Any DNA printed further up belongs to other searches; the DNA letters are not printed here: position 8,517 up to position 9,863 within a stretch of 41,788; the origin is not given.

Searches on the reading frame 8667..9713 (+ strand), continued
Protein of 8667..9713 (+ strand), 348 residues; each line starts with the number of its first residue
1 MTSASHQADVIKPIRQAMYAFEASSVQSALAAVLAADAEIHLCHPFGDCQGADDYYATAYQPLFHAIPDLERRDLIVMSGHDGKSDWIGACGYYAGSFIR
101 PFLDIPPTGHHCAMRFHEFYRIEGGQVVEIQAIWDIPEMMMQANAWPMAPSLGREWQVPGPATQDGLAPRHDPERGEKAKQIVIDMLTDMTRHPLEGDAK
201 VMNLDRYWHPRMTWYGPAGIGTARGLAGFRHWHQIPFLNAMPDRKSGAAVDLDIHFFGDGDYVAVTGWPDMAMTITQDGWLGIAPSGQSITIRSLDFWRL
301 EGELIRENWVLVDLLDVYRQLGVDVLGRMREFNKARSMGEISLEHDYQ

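Call 61: search_protein_families(library=ncbifam, proteins=[L086:2479-3831:-, L086:60-425:+, L086:1437-2378:+, L086:517-1299:+, L086:9429-10877:+, L086:10956-11855:+, L086:11858-12652:-, L086:5178-6362:+, L086:18048-19205:+], max_evalue=0.00001)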
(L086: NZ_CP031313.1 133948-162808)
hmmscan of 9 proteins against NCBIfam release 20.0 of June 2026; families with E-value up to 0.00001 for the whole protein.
L086:2479-3831:- (450 aa): 8 families
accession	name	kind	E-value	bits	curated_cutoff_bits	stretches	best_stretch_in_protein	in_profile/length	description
NF047633.1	SyrngDmethDesA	equivalog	4.4e-141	470.4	800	1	5-449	1-447/453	syringate O-demethylase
NF047885.1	VanMgalDeMLigM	equivalog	2.5e-129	432.2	580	1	6-447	1-447/461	vanillate/3-O-methylgallate O-demethylase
TIGR01372.1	soxA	subfamily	2.1e-28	98.7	1164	1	27-254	633-860/996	sarcosine oxidase subunit alpha family protein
NF053776.1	TmaoDeMthMsil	equivalog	1.4e-25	90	1100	1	38-255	416-633/763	trimethylamine N-oxide demethylase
NF001567.0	PRK00389.1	subfamily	4.6e-24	85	300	1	36-238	30-221/359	glycine cleavage system aminomethyltransferase GcvT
TIGR00528.1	gcvT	equivalog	1e-17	64.1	235.85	1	36-228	28-214/362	glycine cleavage system aminomethyltransferase GcvT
NF009133.0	PRK12486.1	equivalog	8e-14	51.3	410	1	63-235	66-230/369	dimethylsulfoniopropionate demethylase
NF010093.0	PRK13579.1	equivalog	2.5e-12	46.3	459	1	41-230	42-220/371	glycine cleavage system aminomethyltransferase GcvT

L086:60-425:+ (121 aa): 6 families
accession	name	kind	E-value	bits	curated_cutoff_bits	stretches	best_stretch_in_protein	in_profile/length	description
NF050075.1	SMU1112c_YaeR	equivalog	2.2e-08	34.4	140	1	4-111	3-118/125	SMU1112c/YaeR family gloxylase I-like metalloprotein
TIGR00068.2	glyox_I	equivalog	7.7e-08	32.4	120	0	59-119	81-140/143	lactoylglutathione lyase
TIGR03081.1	metmalonyl_epim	equivalog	1.4e-06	28.8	114.95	0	59-95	68-104/129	methylmalonyl-CoA epimerase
NF003152.0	PRK04101.1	equivalog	3.1e-06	27.6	171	0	1-116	1-116/139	metallothiol transferase FosB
NF041541.1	fosBx1_fam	exception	6.5e-06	26.6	290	0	2-118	2-118/138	FosBx1 family fosfomycin resistance bacillithiol transferase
NF008551.0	PRK11478.1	equivalog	7.3e-06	26.5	148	0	56-114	67-124/129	VOC family protein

L086:1437-2378:+ (313 aa): 11 families
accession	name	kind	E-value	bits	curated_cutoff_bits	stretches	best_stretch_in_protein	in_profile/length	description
TIGR03211.1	catechol_2_3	equivalog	1.2e-73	248.1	320.2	1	5-296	2-286/303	catechol 2,3-dioxygenase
TIGR02295.1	HpaD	equivalog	2.2e-61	207.7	321.4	1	5-293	2-279/298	3,4-dihydroxyphenylacetate 2,3-dioxygenase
TIGR03213.1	23dbph12diox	equivalog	4.9e-18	65.6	366.45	1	5-284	1-273/287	biphenyl-2,3-diol 1,2-dioxygenase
NF000494.1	FosF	exception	9e-11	41.9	280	0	8-120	5-111/132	fosfomycin resistance glutathione transferase FosF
NF000496.2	Fos_GSH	equivalog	1.2e-09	38.3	180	1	7-119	4-115/136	fosfomycin resistance glutathione transferase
NF000495.1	FosK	exception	2.4e-09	37.1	280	0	162-278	14-116/132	fosfomycin resistance glutathione transferase FosK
NF000221.4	FosA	exception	1.9e-07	31.1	250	0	8-119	5-115/137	FosA family fosfomycin resistance glutathione transferase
NF032892.0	fosA7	exception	2.9e-07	30.6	305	0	7-119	4-115/140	FosA7 family fosfomycin resistance glutathione transferase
NF045631.1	exdiol_diox_HsaC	equivalog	4.5e-07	29.3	450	0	38-273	35-267/296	iron-dependent extradiol dioxygenase HsaC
NF000124.1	fos-Vibrio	exception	1.7e-06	28.2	250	0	8-121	5-112/132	FosG/FosC2-related fosfomycin resistance glutathione transferase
NF003152.0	PRK04101.1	equivalog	2e-06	28.1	171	0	7-122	4-121/139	metallothiol transferase FosB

L086:517-1299:+ (260 aa): 4 families
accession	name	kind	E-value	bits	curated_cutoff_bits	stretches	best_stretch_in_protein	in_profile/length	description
TIGR02311.1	HpaI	equivalog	3.6e-39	134.7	368.8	1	13-246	9-238/249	4-hydroxy-2-oxoheptanedioate aldolase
NF007849.0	PRK10558.1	equivalog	4.3e-38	131.2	393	1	5-248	8-246/256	2-dehydro-3-deoxyglucarate aldolase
TIGR03239.1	GarL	equivalog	3.9e-37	128.2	406.75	1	5-248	1-239/249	2-dehydro-3-deoxyglucarate aldolase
NF007521.0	PRK10128.1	equivalog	6.6e-35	120.9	441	1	4-256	6-254/267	2-keto-3-deoxy-L-rhamnonate aldolase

L086:9429-10877:+ (482 aa): 45 families (the best 25 are shown)
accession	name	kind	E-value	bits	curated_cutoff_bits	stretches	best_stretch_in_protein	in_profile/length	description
NF007497.0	PRK10090.1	equivalog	2.5e-155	517.9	500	1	7-480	6-478/480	aldehyde dehydrogenase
NF052305.1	DioxValDhHalo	equivalog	5.1e-123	411.5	750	1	11-481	8-483/483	2,5-dioxovalerate dehydrogenase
NF040792.1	glyc_ald_dh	equivalog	1e-122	410.6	760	1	9-481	2-475/488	D-glyceraldehyde dehydrogenase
NF010000.0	PRK13473.1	subfamily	7e-119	397.5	615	1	10-480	5-473/475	aminobutyraldehyde dehydrogenase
TIGR01804.1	BADH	equivalog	2e-117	392.5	668.6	1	11-475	1-467/467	betaine-aldehyde dehydrogenase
TIGR01780.1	SSADH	subfamily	9.6e-117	390.6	646.35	1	27-475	1-448/448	succinate-semialdehyde dehydrogenase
NF009725.0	PRK13252.1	equivalog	2.4e-115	385.7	593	1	7-480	6-480/488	betaine-aldehyde dehydrogenase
NF006916.0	PRK09407.1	equivalog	6.9e-111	371.4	521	1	21-478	32-491/526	succinic semialdehyde dehydrogenase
NF042993.1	AlphKGSA_gudD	equivalog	8.6e-111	371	770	1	11-478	7-479/481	alpha-ketoglutaric semialdehyde dehydrogenase GucD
NF045735.1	PaDhStyDPseudo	equivalog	1.9e-105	353.4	850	1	10-478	5-480/483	phenylacetaldehyde dehydrogenase StyD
NF008415.0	PRK11241.1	equivalog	1e-104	351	828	1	11-476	14-477/482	NADP-dependent succinate-semialdehyde dehydrogenase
TIGR02299.1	HpaE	equivalog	1.5e-103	347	638.35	1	10-477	3-474/488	5-carboxymethyl-2-hydroxymuconate semialdehyde dehydrogenase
NF040648.1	lactal_redase_Meth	equivalog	2.1e-103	346.8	650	1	11-477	2-460/463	lactaldehyde dehydrogenase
TIGR03216.1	OH_muco_semi_DH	equivalog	1.6e-99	333.7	693.25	1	11-477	4-477/481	2-hydroxymuconic semialdehyde dehydrogenase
NF045736.1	PaDhStyDRhodo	equivalog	3.3e-91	306.2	800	1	9-477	4-475/479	phenylacetaldehyde dehydrogenase StyD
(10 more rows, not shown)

L086:10956-11855:+ (299 aa): 10 families
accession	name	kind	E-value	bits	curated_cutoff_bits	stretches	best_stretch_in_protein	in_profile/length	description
NF043037.1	ThreonDh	equivalog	6e-57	193.3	350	1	4-289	3-288/297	L-threonate dehydrogenase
TIGR01692.1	HIBADH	equivalog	1.6e-56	191.8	291.6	1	9-288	2-287/288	3-hydroxyisobutyrate dehydrogenase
NF008592.0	PRK11559.1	equivalog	2.9e-56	190.9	397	1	5-290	4-288/296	2-hydroxy-3-oxopropionate reductase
TIGR01505.1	tartro_sem_red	equivalog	8.4e-53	179.5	340.75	1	7-291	3-286/291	2-hydroxy-3-oxopropionate reductase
NF012005.0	PRK15461.1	equivalog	6.9e-50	169.9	348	1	7-288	5-286/298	sulfolactaldehyde 3-reductase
NF011633.0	PRK15059.1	equivalog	5.4e-33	114.4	451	1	7-289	4-284/292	2-hydroxy-3-oxopropionate reductase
NF007161.0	PRK09599.1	subfamily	1.3e-14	54.2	271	1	6-183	3-182/302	NADP-dependent phosphogluconate dehydrogenase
TIGR00872.1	gnd_rel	equivalog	2.4e-13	50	297.2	1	7-56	4-53/299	phosphogluconate dehydrogenase (NAD(+)-dependent, decarboxylating)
TIGR00873.1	gnd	equivalog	3e-06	26.3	426.7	0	117-208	119-214/467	decarboxylating NADP(+)-dependent phosphogluconate dehydrogenase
NF006765.0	PRK09287.1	equivalog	5.3e-06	25.6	413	0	4-44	4-44/476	NADP-dependent phosphogluconate dehydrogenase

L086:11858-12652:- (264 aa): 2 families
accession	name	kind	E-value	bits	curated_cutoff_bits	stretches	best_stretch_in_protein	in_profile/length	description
NF012229.1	bla_class_B_core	domain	5.2e-09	36.4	100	1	50-150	27-135/139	metallo-beta-lactamase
TIGR03413.1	GSH_gloB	equivalog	1.5e-08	34.3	200.8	1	59-165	29-128/248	hydroxyacylglutathione hydrolase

L086:5178-6362:+ (394 aa): 0 families

L086:18048-19205:+ (385 aa): 7 families
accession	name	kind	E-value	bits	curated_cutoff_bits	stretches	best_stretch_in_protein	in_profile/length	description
NF003317.0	PRK04326.1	equivalog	2.6e-34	118.9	406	1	6-383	7-326/340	methionine synthase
NF006589.0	PRK09121.1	equivalog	1.5e-16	60.3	392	1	9-383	6-340/342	methionine synthase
NF004875.0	PRK06233.1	equivalog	4.1e-15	55.5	576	1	168-378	155-370/373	vitamin B12 independent methionine synthase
NF005085.0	PRK06520.1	subfamily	1.5e-14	53.9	313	1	11-373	11-361/368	5-methyltetrahydropteroyltriglutamate--homocysteine S-methyltransferase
NF002119.0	PRK00957.1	equivalog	2.4e-13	49.9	258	1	8-378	2-303/306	methionine synthase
TIGR01371.1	met_syn_B12ind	equivalog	1.7e-10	40.6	929.95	1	10-85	428-502/754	5-methyltetrahydropteroyltriglutamate--homocysteine S-methyltransferase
NF003556.0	PRK05222.1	equivalog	2.7e-09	36.5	541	1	10-85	422-496/750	5-methyltetrahydropteroyltriglutamate--homocysteine S-methyltransferase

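Call 63: get_annotated_region(hit=H13, flank=12000)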
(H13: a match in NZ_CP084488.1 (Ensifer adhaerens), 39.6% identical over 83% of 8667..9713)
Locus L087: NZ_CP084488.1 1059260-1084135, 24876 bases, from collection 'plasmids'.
description: Ensifer adhaerens strain E-60 plasmid p-2, complete sequence
organism: Ensifer adhaerens (NCBI taxid 106592)
taxonomy: Bacteria; Pseudomonadota; Alphaproteobacteria; Hyphomicrobiales; Rhizobiaceae; Ensifer; Ensifer adhaerens
host: -; source: cellculture,soil; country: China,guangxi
typing (MOB-suite, as given by PLSDB): conjugative; relaxase MOBQ; mating-pair formation MPF_T
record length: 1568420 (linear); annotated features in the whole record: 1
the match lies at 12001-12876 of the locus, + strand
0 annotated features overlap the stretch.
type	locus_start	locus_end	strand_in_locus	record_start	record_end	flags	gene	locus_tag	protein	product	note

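Call 64: get_annotated_region(hit=H14, flank=12000)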
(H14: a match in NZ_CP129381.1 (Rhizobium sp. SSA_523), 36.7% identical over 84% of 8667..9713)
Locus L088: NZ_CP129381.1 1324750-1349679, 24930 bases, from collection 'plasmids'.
description: Rhizobium sp. SSA_523 strain SSA5.23 plasmid pHM3, complete sequence
organism: Rhizobium sp. SSA_523 (NCBI taxid 2952477)
taxonomy: Bacteria; Pseudomonadota; Alphaproteobacteria; Hyphomicrobiales; Rhizobiaceae; Rhizobium; Rhizobium sp. SSA 523
host: -; source: single cell,Sea water; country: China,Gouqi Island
typing (MOB-suite, as given by PLSDB): non-mobilizable
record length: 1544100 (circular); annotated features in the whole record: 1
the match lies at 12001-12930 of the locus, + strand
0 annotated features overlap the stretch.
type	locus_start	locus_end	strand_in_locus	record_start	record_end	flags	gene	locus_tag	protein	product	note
